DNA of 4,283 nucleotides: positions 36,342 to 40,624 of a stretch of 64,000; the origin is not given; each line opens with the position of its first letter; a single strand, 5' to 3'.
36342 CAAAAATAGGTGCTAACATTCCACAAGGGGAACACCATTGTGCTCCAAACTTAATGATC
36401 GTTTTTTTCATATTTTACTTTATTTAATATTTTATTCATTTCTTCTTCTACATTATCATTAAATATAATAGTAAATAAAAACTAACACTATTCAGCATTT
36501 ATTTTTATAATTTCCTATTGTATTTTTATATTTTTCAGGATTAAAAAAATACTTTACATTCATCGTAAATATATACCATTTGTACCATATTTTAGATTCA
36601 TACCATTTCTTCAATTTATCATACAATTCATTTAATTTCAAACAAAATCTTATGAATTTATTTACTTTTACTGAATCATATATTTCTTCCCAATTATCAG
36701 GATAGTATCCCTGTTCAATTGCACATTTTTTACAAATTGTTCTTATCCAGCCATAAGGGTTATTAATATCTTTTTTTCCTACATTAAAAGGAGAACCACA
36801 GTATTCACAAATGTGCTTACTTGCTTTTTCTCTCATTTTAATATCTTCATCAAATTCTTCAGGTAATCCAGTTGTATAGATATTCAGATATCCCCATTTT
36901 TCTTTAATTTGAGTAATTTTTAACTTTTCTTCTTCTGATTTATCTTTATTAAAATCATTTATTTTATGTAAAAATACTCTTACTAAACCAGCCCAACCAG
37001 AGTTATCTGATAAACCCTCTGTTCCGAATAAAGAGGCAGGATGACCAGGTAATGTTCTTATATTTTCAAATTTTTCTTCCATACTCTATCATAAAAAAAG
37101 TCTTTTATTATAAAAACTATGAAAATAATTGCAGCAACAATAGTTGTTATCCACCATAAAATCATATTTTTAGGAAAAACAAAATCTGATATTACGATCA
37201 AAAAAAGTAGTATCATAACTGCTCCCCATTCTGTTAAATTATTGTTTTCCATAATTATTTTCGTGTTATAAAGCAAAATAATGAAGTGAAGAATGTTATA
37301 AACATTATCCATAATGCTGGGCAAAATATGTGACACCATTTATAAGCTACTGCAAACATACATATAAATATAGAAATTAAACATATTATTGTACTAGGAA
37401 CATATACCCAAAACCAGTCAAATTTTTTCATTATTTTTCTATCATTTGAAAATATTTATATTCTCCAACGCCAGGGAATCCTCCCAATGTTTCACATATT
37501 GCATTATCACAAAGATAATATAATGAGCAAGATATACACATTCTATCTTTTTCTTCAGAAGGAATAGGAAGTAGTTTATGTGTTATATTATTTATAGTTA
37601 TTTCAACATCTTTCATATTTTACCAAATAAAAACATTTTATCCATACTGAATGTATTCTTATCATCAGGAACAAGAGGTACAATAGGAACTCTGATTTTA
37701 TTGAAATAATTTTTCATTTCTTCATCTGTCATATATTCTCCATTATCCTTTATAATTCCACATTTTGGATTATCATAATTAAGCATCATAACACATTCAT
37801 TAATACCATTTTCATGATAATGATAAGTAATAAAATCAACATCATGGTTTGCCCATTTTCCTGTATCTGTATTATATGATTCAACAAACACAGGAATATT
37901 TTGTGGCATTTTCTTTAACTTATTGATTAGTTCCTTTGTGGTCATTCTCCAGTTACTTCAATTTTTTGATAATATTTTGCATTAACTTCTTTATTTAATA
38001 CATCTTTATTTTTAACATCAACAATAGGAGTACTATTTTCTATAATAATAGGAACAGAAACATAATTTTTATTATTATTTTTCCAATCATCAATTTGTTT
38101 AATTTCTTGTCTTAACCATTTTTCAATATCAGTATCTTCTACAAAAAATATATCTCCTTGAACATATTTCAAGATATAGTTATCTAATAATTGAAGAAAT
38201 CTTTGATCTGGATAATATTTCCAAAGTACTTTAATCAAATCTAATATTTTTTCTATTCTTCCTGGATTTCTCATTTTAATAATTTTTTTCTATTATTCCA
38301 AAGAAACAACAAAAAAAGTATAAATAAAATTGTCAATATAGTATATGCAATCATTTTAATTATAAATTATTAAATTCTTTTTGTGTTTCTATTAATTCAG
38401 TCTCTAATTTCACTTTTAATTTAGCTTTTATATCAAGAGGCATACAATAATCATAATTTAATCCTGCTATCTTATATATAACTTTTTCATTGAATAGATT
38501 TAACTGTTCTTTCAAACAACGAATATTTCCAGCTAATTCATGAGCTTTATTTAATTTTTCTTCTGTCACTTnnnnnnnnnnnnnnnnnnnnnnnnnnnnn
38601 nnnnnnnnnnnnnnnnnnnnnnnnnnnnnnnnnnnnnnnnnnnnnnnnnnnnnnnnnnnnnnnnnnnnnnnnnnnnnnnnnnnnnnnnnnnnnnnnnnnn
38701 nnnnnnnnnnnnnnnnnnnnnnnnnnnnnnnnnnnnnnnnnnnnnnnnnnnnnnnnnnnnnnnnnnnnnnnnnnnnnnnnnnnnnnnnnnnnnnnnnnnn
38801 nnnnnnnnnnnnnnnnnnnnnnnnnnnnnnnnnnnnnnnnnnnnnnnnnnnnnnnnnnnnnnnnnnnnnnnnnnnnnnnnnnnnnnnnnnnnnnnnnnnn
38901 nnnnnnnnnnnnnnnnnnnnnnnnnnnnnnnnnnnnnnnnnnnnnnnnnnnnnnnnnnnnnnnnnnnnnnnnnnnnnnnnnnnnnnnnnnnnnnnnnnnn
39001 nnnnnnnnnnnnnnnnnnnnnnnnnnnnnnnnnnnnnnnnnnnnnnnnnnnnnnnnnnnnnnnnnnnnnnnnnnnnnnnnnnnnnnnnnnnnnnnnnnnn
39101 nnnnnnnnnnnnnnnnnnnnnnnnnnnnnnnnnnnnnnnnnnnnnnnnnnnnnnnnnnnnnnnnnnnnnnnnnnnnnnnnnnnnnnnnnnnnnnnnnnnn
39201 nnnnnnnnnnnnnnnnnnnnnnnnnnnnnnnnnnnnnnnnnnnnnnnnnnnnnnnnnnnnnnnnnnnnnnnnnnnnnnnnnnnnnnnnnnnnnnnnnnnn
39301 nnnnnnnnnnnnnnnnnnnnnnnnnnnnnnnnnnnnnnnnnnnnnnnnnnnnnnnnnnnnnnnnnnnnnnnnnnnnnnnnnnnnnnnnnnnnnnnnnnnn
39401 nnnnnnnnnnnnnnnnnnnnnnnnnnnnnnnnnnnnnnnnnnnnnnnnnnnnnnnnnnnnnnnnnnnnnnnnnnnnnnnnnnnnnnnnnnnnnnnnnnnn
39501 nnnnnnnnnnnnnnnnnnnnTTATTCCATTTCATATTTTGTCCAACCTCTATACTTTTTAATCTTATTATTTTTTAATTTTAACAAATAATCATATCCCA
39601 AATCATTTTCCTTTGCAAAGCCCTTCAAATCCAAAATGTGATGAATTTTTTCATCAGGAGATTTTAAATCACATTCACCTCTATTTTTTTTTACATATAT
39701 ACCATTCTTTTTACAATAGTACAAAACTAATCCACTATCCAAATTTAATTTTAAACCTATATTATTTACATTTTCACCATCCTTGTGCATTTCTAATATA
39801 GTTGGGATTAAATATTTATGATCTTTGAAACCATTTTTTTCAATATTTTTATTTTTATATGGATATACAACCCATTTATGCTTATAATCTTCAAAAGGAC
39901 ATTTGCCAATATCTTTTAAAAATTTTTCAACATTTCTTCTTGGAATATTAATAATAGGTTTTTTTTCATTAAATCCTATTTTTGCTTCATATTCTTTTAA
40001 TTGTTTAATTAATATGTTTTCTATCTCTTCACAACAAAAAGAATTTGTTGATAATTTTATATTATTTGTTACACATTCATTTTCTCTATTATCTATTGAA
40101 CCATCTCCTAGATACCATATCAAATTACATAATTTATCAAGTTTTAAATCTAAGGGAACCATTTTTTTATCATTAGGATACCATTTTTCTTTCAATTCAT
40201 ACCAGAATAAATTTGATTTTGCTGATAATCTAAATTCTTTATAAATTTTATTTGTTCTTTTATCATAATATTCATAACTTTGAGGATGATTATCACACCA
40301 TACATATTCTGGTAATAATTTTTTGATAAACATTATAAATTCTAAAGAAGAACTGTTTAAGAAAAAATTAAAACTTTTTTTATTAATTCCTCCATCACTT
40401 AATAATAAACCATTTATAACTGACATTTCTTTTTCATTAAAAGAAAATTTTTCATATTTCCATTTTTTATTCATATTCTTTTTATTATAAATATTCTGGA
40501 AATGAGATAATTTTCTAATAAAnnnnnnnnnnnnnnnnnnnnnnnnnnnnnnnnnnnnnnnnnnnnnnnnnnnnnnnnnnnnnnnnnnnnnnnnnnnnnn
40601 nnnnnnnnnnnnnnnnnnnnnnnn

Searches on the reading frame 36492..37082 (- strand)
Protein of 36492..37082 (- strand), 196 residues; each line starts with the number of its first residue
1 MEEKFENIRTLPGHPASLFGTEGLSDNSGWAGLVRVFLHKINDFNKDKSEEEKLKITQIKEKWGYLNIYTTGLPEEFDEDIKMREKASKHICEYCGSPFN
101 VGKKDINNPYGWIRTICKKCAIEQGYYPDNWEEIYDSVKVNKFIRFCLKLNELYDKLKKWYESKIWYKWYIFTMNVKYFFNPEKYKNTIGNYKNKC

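Call 14: search_protein_families(library=pfam, proteins=[window:36492-37082:-], max_evalue=10)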
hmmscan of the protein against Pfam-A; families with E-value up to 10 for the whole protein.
window:36492-37082:- (196 aa): 1 family
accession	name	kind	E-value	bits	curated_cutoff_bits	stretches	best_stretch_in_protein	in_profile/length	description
PF04032.22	Rpr2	-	0.16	12.7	29.3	1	79-102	35-58/90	RNAse P Rpr2/Rpp21/SNM1 subunit domain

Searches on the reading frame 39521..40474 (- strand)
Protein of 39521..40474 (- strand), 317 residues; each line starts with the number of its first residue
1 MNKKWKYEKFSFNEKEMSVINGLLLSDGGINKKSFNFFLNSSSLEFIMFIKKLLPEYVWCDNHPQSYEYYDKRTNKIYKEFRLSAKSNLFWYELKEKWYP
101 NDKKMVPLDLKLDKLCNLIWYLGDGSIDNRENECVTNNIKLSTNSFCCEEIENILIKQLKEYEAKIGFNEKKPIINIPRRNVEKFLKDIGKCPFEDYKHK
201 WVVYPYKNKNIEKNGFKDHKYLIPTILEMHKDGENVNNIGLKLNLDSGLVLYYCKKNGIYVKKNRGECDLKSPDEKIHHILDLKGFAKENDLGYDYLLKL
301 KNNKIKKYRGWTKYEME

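Call 3: search_protein_families(library=pfam, proteins=[window:39521-40474:-], max_evalue=0.01)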
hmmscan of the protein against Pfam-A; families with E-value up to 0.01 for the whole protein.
window:39521-40474:- (317 aa): 2 families
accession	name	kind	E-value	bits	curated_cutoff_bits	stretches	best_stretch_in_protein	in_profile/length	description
PF03161.18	LAGLIDADG_2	-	1.2e-17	64.8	25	1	18-185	2-168/168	LAGLIDADG DNA endonuclease family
PF14528.11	LAGLIDADG_3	-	5.4e-05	23.8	22.5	0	16-55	3-44/82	LAGLIDADG-like domain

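Call 5: search_protein_families(library=phrogs, proteins=[window:39521-40474:-], max_evalue=0.001)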
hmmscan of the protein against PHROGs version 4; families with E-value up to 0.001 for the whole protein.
window:39521-40474:- (317 aa): 1 family
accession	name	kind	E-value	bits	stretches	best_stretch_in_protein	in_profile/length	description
phrog_11023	-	DNA, RNA and nucleotide metabolism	2.5e-20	74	1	13-202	4-181/185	homing endonuclease with LAGLIDADG motif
